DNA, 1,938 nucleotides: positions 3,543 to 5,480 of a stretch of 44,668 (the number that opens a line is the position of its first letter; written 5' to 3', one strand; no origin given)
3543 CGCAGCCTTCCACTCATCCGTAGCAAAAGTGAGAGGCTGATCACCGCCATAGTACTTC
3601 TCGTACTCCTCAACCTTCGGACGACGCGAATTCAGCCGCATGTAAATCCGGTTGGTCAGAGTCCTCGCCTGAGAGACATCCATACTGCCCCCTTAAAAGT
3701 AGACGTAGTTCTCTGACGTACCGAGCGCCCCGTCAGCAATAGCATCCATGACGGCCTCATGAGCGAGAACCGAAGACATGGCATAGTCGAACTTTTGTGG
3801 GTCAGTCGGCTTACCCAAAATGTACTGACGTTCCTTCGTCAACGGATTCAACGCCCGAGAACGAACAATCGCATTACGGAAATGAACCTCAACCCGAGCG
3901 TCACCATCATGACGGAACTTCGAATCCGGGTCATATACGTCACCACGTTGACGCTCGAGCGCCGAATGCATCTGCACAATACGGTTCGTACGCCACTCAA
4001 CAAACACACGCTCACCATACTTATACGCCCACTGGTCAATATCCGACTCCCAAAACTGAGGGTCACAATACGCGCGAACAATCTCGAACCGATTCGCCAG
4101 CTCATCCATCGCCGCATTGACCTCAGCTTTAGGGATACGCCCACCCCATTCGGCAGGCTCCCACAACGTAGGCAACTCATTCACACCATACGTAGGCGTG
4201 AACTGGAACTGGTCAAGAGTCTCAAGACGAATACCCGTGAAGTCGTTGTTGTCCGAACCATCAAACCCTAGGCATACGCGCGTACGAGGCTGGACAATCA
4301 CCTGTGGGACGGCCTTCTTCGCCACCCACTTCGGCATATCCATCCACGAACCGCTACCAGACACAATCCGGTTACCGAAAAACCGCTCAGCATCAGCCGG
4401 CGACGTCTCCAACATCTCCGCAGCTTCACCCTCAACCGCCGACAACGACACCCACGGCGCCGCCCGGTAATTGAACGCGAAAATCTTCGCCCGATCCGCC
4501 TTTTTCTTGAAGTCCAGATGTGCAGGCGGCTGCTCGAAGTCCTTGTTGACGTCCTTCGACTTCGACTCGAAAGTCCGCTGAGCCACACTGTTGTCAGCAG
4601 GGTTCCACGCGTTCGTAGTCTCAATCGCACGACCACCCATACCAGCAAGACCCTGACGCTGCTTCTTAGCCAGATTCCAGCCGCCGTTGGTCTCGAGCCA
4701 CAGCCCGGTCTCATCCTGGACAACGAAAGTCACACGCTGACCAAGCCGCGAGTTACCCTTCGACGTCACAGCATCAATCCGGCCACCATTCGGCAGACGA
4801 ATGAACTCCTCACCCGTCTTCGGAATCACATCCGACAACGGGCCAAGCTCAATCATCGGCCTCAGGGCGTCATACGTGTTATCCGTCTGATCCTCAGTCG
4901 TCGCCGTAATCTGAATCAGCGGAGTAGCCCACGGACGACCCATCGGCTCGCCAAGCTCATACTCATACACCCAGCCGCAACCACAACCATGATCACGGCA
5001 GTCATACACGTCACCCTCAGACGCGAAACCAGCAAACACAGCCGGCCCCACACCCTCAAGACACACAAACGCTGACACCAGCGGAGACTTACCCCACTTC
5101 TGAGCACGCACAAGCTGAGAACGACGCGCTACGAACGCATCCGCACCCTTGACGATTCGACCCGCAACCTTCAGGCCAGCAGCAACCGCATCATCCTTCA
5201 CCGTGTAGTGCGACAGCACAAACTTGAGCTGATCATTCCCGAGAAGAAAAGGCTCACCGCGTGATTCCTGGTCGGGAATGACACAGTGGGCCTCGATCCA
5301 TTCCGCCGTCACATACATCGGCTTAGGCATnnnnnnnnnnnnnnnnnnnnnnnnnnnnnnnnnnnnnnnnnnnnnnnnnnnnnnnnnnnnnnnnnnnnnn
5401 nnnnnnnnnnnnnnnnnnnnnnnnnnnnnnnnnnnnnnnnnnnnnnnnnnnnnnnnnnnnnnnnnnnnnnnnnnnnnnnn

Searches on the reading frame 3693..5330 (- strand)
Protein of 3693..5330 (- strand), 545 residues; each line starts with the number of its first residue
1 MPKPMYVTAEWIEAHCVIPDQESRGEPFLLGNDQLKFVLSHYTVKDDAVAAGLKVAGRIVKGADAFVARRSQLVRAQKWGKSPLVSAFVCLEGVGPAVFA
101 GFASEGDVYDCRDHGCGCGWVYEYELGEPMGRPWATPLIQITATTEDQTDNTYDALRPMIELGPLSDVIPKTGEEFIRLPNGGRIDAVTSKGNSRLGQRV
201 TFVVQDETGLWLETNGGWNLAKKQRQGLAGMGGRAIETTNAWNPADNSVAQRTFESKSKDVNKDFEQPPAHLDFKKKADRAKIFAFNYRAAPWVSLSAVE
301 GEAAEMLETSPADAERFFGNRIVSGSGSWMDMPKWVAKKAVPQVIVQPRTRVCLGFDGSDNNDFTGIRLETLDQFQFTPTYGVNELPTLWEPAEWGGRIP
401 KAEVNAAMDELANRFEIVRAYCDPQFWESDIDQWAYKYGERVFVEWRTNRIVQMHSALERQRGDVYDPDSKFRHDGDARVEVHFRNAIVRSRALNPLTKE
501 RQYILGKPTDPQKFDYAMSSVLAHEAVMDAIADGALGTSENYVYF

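Call 13: search_dna_similar(query=window:3693-5330:-, collection=phages, mode=protein, max_rows=25)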
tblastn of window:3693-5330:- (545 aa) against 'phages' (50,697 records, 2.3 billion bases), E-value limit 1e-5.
Records with a match: 2029; places in all: 2031; records where one place covers at least 80% of the query: 1573.
Best place of each record, by identity: <60% 2029.
By first word of the organism name: Mycobacterium 1347; Gordonia 227; Streptomyces 198; Arthrobacter 97; Rhodococcus 56; Brevibacterium 32; Corynebacterium 22; Microbacterium 19; Curtobacterium 10; Fromanvirus 4; and 10 more.
By host as written in the record: Mycobacterium smegmatis mc2 155 939; Mycobacterium smegmatis mc#155 174; Gordonia terrae 3612 145; Mycobacterium smegmatis mc2155 65; Arthrobacter globiformis B-2979 56; Rhodococcus erythropolis RIA 643 39; - 34; Gordonia rubripertincta NRRL B-16540 33; and 141 more.
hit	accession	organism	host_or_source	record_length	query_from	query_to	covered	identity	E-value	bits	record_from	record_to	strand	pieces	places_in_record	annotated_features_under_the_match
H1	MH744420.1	Streptomyces phage Kromp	Streptomyces lividans JI 1326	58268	1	534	98%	52.0%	8e-179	564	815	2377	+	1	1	2: terminase large subunit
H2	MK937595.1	Streptomyces phage Dubu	Streptomyces platensis MJ1A1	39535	5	543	99%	46.2%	2e-149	480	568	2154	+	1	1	2: terminase large subunit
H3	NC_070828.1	Streptomyces phage Dubu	Streptomyces platensis MJ1A1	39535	5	543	99%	46.2%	2e-149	480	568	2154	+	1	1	2: terminase large subunit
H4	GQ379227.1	Streptomyces phage phiSASD1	Streptomyces avermitilis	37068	3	543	99%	45.4%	2e-148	477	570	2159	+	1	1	22: gp22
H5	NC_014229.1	Streptomyces phage phiSASD1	Streptomyces avermitilis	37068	3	543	99%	45.4%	2e-148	477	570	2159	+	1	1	22: terminase large subunit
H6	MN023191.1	Brevibacterium phage AGM16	Brevibacterium aurantiacum SMQ-1335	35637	1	544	100%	44.7%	3e-141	456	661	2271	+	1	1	terminase large subunit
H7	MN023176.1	Brevibacterium phage AGM1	Brevibacterium aurantiacum SMQ-1335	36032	1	544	100%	44.7%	3e-141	456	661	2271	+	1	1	terminase large subunit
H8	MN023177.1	Brevibacterium phage AGM2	Brevibacterium aurantiacum SMQ-1335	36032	1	544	100%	44.7%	3e-141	456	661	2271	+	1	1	terminase large subunit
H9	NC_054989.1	Brevibacterium phage AGM1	Brevibacterium aurantiacum SMQ-1335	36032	1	544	100%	44.7%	3e-141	456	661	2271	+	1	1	terminase large subunit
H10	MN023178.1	Brevibacterium phage AGM3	Brevibacterium aurantiacum SMQ-1335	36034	1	544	100%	44.7%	3e-141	456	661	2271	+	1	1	terminase large subunit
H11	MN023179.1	Brevibacterium phage AGM4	Brevibacterium aurantiacum SMQ-1335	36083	1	544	100%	44.7%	3e-141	456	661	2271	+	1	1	terminase large subunit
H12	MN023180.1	Brevibacterium phage AGM5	Brevibacterium aurantiacum SMQ-1335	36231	1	544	100%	44.7%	3e-141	456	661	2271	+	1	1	terminase large subunit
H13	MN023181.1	Brevibacterium phage AGM6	Brevibacterium aurantiacum SMQ-1335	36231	1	544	100%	44.7%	3e-141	456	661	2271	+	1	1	terminase large subunit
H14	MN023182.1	Brevibacterium phage AGM7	Brevibacterium aurantiacum SMQ-1335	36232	1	544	100%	44.7%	3e-141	456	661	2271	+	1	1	terminase large subunit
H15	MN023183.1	Brevibacterium phage AGM8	Brevibacterium aurantiacum SMQ-1335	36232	1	544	100%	44.7%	3e-141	456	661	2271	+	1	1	terminase large subunit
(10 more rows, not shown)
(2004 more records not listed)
